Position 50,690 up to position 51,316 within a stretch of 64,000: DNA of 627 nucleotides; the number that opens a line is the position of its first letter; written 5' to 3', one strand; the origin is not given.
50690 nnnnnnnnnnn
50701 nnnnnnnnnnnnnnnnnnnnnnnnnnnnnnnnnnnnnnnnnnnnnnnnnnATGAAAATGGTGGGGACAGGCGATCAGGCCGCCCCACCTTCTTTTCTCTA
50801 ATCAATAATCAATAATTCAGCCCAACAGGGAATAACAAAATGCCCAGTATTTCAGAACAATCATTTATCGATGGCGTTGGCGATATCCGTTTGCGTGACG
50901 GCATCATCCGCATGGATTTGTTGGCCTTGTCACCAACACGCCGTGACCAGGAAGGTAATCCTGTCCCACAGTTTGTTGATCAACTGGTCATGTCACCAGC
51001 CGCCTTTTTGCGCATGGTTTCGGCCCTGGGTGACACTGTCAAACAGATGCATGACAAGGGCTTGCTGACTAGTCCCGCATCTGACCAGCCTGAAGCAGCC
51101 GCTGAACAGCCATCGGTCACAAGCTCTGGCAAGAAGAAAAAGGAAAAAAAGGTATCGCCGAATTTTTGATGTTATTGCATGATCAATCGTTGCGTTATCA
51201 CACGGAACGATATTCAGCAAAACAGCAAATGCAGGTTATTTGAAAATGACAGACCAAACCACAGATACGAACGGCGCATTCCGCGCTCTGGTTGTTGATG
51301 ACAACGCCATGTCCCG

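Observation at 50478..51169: Tandem paralogous small proteins with a near-identical ~65-aa N-terminal domain and completely different low-complexity tails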

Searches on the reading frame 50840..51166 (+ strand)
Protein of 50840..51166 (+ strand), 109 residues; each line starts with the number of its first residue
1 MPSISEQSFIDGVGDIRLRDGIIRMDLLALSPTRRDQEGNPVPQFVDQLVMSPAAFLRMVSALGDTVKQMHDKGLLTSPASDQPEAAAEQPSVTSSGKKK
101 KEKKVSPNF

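Call 4: search_protein_families(library=pfam, proteins=[window:50840-51166:+], max_evalue=10)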
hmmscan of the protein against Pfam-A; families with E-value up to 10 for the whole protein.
window:50840-51166:+ (109 aa): 0 families

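Call 5: search_protein_families(library=ncbifam, proteins=[window:50840-51166:+], max_evalue=10)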
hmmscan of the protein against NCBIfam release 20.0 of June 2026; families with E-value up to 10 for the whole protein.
window:50840-51166:+ (109 aa): 0 families

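Call 6: find_homologous_proteins(query=window:50840-51166:+, max_evalue=0.001)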
Query window:50840-51166:+ (109 aa): 64 proteins with E <= 0.001 among 77 candidates.
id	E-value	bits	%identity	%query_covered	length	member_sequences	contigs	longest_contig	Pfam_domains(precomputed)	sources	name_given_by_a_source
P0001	3.0e-62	225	99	100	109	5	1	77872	-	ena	-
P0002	6.5e-45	169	79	100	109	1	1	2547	-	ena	-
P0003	1.2e-43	165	79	100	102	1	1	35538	-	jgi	jgi:hypothetical protein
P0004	1.2e-38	149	90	72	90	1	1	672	-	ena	-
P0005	4.5e-37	144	75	79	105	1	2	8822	-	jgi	-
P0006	1.3e-35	140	82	72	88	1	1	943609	-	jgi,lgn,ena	-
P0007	1.4e-35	139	78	75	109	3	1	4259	-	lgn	-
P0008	2.2e-35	139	79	79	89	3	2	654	-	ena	-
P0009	4.5e-35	138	77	81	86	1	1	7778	-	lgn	-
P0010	1.3e-34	136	77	72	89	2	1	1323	-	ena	-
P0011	1.4e-34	136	83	72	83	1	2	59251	-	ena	-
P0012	2.3e-34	136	64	100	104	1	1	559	-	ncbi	-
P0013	4.9e-34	135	77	75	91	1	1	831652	-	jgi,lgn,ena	-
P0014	5.6e-34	134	77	79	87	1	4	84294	-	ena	-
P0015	7.5e-34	134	77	72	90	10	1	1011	-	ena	-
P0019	1.3e-33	133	72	80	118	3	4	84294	-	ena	-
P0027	1.0e-32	130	72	79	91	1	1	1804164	-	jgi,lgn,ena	-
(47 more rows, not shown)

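Call 12: find_encoding_contigs(protein=P0027, flank=10000, max_places=3)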
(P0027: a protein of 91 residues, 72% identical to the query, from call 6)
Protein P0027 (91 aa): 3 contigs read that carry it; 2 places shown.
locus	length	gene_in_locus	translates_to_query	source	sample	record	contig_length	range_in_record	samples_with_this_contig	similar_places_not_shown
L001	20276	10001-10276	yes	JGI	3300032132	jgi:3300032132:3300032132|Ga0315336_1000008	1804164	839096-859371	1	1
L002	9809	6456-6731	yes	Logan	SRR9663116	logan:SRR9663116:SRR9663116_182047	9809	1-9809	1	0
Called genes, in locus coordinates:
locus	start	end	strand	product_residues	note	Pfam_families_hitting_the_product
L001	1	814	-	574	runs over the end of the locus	PF00078:RVT_1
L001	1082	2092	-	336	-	PF06054:CoiA_nuc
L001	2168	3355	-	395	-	PF13356:Arm-DNA-bind_3, PF14659:Phage_int_SAM_3 (weak), PF00589:Phage_integrase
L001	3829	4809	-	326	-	-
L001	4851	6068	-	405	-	PF00089:Trypsin (weak), PF13365:Trypsin_2 (weak)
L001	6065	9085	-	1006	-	PF00082:Peptidase_S8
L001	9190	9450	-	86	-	-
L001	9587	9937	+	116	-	-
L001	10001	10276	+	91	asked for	-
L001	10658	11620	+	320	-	PF04199:Cyclase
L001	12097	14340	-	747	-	PF12228:DUF3604 (weak)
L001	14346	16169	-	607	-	PF00270:DEAD, PF00271:Helicase_C, PF16124:RecQ_Zn_bind, PF09382:RQC, PF00570:HRDC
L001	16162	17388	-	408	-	PF07690:MFS_1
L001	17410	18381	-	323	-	PF03060:NMO, PF05690:ThiG (faint), PF00478:IMPDH (weak)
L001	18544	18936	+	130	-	PF13577:SnoaL_4 (weak), PF12680:SnoaL_2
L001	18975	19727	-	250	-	PF00072:Response_reg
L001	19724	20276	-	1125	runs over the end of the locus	PF13188:PAS_8 (faint), PF00989:PAS (faint), PF08448:PAS_4 (faint), PF12860:PAS_7, PF00512:HisKA, PF02518:HATPase_c, PF00072:Response_reg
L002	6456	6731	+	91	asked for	-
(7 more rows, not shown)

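Call 15: find_encoding_contigs(protein=P0006, flank=10000, max_places=3)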
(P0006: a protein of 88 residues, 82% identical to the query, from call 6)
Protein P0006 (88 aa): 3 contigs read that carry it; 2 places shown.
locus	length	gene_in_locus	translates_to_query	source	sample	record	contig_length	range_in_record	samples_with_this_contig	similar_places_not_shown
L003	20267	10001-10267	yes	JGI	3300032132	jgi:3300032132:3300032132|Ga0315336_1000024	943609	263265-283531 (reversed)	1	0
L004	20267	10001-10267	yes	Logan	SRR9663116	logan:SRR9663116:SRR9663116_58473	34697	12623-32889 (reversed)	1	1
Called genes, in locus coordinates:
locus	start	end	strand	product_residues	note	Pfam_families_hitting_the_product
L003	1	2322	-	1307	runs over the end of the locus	PF00989:PAS (faint), PF08448:PAS_4 (faint), PF13426:PAS_9, PF12860:PAS_7, PF12860:PAS_7, PF00512:HisKA, PF02518:HATPase_c, PF00072:Response_reg, +4 more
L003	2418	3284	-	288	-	PF00072:Response_reg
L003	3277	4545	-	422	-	PF00072:Response_reg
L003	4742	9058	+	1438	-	PF00497:SBP_bac_3, PF00497:SBP_bac_3, PF12860:PAS_7, PF00512:HisKA, PF02518:HATPase_c, PF00072:Response_reg, PF01627:Hpt (weak), PF00512:HisKA, +2 more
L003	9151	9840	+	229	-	PF00072:Response_reg, PF00486:Trans_reg_C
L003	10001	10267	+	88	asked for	-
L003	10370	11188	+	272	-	PF00072:Response_reg, PF01627:Hpt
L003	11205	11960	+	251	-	PF00072:Response_reg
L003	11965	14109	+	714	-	PF00664:ABC_membrane, PF00005:ABC_tran, PF02463:SMC_N (faint)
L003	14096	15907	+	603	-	PF00027:cNMP_binding, PF25973:BSH_CzcB (faint), PF25994:HH_AprE, PF26002:Beta-barrel_AprE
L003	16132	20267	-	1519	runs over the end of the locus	PF00067:p450 (faint)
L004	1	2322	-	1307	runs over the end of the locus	PF00989:PAS (faint), PF08448:PAS_4 (faint), PF13426:PAS_9, PF12860:PAS_7, PF12860:PAS_7, PF00512:HisKA, PF02518:HATPase_c, PF00072:Response_reg, +4 more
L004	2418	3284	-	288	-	PF00072:Response_reg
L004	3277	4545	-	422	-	PF00072:Response_reg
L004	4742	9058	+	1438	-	PF00497:SBP_bac_3, PF00497:SBP_bac_3, PF12860:PAS_7, PF00512:HisKA, PF02518:HATPase_c, PF00072:Response_reg, PF01627:Hpt (weak), PF00512:HisKA, +2 more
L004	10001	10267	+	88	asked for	-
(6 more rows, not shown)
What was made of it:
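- Checked: Hybrid histidine kinase with two SBP_bac_3 domains (domain call for the L003 orthologue, call 15).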

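Call 16: find_encoding_contigs(protein=P0013, flank=10000, max_places=3)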
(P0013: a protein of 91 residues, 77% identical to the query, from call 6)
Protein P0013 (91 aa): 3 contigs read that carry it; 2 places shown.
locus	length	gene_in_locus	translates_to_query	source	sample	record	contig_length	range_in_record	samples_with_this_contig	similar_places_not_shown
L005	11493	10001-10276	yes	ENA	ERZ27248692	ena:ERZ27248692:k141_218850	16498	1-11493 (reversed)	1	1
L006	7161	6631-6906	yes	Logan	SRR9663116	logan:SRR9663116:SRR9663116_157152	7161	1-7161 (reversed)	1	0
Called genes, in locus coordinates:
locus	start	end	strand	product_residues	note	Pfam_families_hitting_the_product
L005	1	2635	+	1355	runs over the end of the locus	PF13188:PAS_8, PF12860:PAS_7, PF00512:HisKA, PF02518:HATPase_c, PF00072:Response_reg, PF01627:Hpt, PF00072:Response_reg, PF00486:Trans_reg_C, +3 more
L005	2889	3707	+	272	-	-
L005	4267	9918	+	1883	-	-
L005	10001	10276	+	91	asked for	-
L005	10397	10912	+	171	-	PF02794:HlyC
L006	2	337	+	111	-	?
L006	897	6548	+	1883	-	-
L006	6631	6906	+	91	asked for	-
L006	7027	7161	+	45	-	?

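Call 26: search_protein_families(library=pfam, alignment_id=A2, max_evalue=1)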
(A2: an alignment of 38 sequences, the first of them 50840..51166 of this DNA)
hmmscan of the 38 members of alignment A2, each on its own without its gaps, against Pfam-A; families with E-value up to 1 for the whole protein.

A. member 1, window:50840-51166:+ (109 aa): 0 families

B. families by the number of members that match (of 38 scanned): 20 families
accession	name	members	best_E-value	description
PF11950.13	DUF3467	5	0.00093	Protein of unknown function (DUF3467)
PF12802.13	MarR_2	5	0.015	MarR family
PF01047.28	MarR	2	0.15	MarR family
PF00619.27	CARD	1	0.0065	Caspase recruitment domain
PF09474.15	Type_III_YscX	1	0.0094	Type III secretion system YscX (type_III_YscX)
PF03851.20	UvdE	1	0.016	UV-endonuclease UvdE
PF22033.1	Lamba1_VP3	1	0.028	Inner capsid protein lambda-1/VP3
PF09397.16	FtsK_gamma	1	0.045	Ftsk gamma domain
PF01726.22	LexA_DNA_bind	1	0.047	LexA DNA binding domain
PF10925.13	DUF2680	1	0.051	Protein of unknown function (DUF2680)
PF15539.11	CAF1-p150_C2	1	0.088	CAF1 complex subunit p150, region binding to CAF1-p60 at C-term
PF23976.1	DUF7302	1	0.11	Family of unknown function (DUF7302)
PF11148.14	DUF2922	1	0.12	Protein of unknown function (DUF2922)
PF10007.15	DUF2250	1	0.14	Uncharacterized protein conserved in archaea (DUF2250)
PF04625.18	DEC-1_N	1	0.16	DEC-1 protein, N-terminal region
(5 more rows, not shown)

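Call 27: search_solved_structures(query=A2, max_evalue=10)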
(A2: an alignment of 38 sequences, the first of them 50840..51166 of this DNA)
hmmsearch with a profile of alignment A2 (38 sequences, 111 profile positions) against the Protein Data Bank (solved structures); distinct sequences matched with E-value up to 10: 2.
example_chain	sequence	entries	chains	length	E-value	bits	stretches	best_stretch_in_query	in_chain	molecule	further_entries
2mvg_A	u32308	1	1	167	0.63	13.7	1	54-96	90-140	Decorin-binding protein B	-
6epc_U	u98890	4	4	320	3.6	11.2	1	45-105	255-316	Proteasome (Prosome, macropain) 26S subunit, non-ATPase, 7 (Predicted)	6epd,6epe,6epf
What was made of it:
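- Tried and rejected: PDB sequence search with the family profile: only noise (call 27).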

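Call 30: find_homologous_proteins(query=A2, max_evalue=0.001)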
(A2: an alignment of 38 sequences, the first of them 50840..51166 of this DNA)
Query A2 (38 sequences) (109 aa, profile of the alignment): 238 proteins with E <= 0.001 among 8000 candidates; the best 120 are listed.
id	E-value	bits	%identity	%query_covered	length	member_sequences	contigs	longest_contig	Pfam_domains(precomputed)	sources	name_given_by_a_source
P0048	2.6e-37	145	59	100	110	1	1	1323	-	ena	-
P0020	8.4e-36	141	76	72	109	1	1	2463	-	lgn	-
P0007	9.0e-36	140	78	75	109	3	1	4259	-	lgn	-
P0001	1.6e-35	140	99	100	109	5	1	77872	-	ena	-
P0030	4.1e-35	138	75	70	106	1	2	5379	-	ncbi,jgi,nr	ncbi:MAG: hypothetical protein HQ513_11325 [Rhodospirillales bacterium]|nr:hypothetical protein [Rho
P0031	1.4e-34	137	75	70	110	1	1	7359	-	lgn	-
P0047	2.2e-34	136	60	84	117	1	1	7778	-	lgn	-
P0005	3.2e-34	135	75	79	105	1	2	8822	-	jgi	-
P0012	6.2e-34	135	64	100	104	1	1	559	-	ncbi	-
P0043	1.1e-33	134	64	100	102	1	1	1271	-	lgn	-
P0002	2.7e-33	132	79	100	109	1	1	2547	-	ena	-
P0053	4.2e-33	132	57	100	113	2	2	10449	-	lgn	-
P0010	5.6e-33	131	77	72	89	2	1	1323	-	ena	-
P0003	7.9e-33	131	79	100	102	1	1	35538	-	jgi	jgi:hypothetical protein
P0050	8.9e-33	131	74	71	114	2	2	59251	-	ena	-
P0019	9.8e-33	131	72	80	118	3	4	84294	-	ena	-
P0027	2.8e-32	129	72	79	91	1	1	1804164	-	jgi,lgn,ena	-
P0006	9.5e-32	128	82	72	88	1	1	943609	-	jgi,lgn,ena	-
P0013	2.9e-31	126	77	75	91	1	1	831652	-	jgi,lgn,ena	-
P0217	1.3e-27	114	40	93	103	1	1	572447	-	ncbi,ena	-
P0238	7.8e-27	112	39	97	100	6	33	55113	-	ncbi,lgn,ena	-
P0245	1.3e-26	111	37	98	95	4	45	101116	-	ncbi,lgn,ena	-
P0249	2.0e-26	110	34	95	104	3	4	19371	-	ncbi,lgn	-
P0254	2.7e-26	110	35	76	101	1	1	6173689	-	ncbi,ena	-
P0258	4.2e-26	109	38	94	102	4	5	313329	-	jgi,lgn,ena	jgi:hypothetical protein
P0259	4.2e-26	109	37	95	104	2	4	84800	-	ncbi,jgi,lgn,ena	jgi:hypothetical protein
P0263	4.7e-26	109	32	65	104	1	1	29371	-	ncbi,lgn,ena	-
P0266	5.5e-26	109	32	98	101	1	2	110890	-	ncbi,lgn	-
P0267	5.8e-26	109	37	94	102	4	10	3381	-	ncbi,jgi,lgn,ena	jgi:hypothetical protein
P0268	6.1e-26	109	35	96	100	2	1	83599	-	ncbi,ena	-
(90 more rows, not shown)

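Call 31: list_cluster_members(proteins=[P0254, P0217, P0245, P0238, P0266, P0259, P0268, P0263, P0249, P0267])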
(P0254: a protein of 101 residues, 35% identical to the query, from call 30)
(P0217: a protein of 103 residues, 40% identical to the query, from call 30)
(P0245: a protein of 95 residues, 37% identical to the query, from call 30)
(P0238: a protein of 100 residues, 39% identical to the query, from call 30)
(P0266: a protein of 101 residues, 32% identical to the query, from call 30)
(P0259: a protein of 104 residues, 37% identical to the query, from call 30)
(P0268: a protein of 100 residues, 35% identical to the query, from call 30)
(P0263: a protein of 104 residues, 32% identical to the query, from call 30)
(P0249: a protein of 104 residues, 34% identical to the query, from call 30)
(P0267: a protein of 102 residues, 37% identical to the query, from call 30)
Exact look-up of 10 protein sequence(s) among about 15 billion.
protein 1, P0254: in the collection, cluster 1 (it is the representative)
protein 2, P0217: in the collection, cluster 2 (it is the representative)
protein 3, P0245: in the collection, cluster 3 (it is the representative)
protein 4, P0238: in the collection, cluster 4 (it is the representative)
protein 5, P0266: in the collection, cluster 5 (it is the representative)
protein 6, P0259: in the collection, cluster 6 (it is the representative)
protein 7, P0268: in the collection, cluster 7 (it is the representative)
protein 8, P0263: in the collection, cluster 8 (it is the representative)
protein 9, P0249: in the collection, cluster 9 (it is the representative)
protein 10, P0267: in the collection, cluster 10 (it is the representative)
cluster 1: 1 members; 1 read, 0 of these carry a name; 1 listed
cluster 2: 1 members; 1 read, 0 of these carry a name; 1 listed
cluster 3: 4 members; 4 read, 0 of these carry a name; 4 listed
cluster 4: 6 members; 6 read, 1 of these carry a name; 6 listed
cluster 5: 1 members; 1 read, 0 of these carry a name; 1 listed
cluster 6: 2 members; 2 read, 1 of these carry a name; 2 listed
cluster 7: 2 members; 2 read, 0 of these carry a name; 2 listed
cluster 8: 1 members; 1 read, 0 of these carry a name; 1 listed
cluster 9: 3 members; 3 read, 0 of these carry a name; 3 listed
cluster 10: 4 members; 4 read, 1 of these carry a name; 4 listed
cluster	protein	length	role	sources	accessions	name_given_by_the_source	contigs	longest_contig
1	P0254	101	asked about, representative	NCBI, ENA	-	-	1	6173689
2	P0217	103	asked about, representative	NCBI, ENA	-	-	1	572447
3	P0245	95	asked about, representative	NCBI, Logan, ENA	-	-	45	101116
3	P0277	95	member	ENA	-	-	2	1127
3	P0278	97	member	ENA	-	-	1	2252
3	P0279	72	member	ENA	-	-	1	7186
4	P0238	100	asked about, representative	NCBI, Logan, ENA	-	-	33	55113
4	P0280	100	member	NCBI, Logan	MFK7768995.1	MAG: hypothetical protein AB8B55_17365 [Mariniblastus sp.]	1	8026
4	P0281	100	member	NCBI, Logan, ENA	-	-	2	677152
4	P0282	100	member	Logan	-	-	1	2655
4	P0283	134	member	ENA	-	-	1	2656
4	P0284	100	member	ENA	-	-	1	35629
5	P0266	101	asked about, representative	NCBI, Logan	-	-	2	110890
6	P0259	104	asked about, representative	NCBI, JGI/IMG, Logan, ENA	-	hypothetical protein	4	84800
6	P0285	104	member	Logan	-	-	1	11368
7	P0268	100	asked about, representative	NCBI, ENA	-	-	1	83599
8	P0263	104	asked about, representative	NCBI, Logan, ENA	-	-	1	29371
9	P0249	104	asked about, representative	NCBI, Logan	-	-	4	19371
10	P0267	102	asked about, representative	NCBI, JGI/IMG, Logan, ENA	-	hypothetical protein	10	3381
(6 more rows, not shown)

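Call 32: find_encoding_contigs(protein=P0254, flank=10000, max_places=3)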
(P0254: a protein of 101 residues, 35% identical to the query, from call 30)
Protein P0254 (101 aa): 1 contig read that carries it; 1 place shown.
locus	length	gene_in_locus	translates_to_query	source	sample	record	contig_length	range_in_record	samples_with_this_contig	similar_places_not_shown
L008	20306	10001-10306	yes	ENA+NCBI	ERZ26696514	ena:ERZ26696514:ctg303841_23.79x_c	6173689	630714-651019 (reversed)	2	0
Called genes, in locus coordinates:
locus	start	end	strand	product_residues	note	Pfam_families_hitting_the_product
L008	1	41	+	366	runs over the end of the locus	PF00009:GTP_EFTU (faint), PF00448:SRP54 (weak), PF02492:cobW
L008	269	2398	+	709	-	PF07819:PGAP1 (faint), PF05057:DUF676 (weak), PF12697:Abhydrolase_6 (faint)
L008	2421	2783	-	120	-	PF02599:CsrA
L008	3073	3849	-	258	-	PF02151:UVR (weak)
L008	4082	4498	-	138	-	PF00472:RF-1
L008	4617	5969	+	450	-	PF13360:PQQ_2, PF13570:Beta-prop_ACSF4 (faint), PF01011:PQQ (faint)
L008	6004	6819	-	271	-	PF01261:AP_endonuc_2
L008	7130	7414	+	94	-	PF04972:BON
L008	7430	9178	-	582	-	-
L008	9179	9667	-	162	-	-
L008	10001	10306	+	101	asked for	-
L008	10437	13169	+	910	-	PF00413:Peptidase_M10 (weak), PF08548:Peptidase_M10_C, PF00353:HemolysinCabind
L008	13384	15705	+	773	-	PF03412:Peptidase_C39, PF02463:SMC_N (faint), PF00664:ABC_membrane, PF00005:ABC_tran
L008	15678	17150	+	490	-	PF25994:HH_AprE, PF26002:Beta-barrel_AprE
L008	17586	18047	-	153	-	-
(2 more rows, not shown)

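Call 35: find_encoding_contigs(protein=P0217, flank=8000, max_places=2)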
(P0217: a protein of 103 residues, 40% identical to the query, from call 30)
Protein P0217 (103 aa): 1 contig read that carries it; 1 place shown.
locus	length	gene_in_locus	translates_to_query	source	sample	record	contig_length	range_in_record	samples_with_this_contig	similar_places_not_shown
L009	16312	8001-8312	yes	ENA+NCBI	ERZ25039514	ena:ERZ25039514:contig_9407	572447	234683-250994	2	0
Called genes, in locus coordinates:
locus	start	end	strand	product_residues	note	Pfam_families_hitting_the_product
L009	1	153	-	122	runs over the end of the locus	PF02599:CsrA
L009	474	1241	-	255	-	PF02151:UVR (weak)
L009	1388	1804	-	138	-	PF00472:RF-1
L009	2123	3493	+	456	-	PF01011:PQQ (faint), PF13360:PQQ_2, PF13570:Beta-prop_ACSF4 (faint), PF13360:PQQ_2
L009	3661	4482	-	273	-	PF01261:AP_endonuc_2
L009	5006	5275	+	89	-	PF04972:BON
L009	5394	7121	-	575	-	PF05359:DUF748 (weak)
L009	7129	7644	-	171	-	PF09835:DUF2062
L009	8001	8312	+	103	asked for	-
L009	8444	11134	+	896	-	PF00413:Peptidase_M10, PF08548:Peptidase_M10_C, PF00353:HemolysinCabind (weak)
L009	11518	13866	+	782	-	PF03412:Peptidase_C39, PF00664:ABC_membrane, PF00005:ABC_tran, PF02463:SMC_N (faint), PF13304:AAA_21 (faint)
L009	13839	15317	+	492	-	PF25994:HH_AprE, PF26002:Beta-barrel_AprE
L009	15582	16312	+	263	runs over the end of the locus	-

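Call 36: find_encoding_contigs(protein=P0258, flank=8000, max_places=2)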
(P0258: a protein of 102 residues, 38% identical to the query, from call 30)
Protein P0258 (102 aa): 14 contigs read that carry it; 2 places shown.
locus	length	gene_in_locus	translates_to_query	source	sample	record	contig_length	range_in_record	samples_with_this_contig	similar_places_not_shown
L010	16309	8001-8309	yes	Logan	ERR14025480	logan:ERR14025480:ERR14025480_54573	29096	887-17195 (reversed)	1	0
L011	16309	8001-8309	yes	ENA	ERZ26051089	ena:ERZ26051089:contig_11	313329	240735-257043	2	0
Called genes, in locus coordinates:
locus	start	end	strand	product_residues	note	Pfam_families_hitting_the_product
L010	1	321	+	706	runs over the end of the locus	PF05057:DUF676 (weak), PF07819:PGAP1 (faint)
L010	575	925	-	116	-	PF02599:CsrA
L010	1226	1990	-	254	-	PF02151:UVR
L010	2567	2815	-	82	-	-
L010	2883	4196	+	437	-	PF13360:PQQ_2, PF13570:Beta-prop_ACSF4 (faint), PF13360:PQQ_2 (weak)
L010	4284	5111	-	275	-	PF01261:AP_endonuc_2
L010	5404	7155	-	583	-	-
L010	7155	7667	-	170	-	PF09835:DUF2062 (weak)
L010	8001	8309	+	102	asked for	-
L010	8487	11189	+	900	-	PF00413:Peptidase_M10, PF08548:Peptidase_M10_C, PF00353:HemolysinCabind (weak)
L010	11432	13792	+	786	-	-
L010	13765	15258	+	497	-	PF25994:HH_AprE (weak), PF26002:Beta-barrel_AprE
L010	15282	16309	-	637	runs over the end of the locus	?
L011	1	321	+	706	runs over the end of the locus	PF05057:DUF676 (weak), PF07819:PGAP1 (faint)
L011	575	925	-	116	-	PF02599:CsrA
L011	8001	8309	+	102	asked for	-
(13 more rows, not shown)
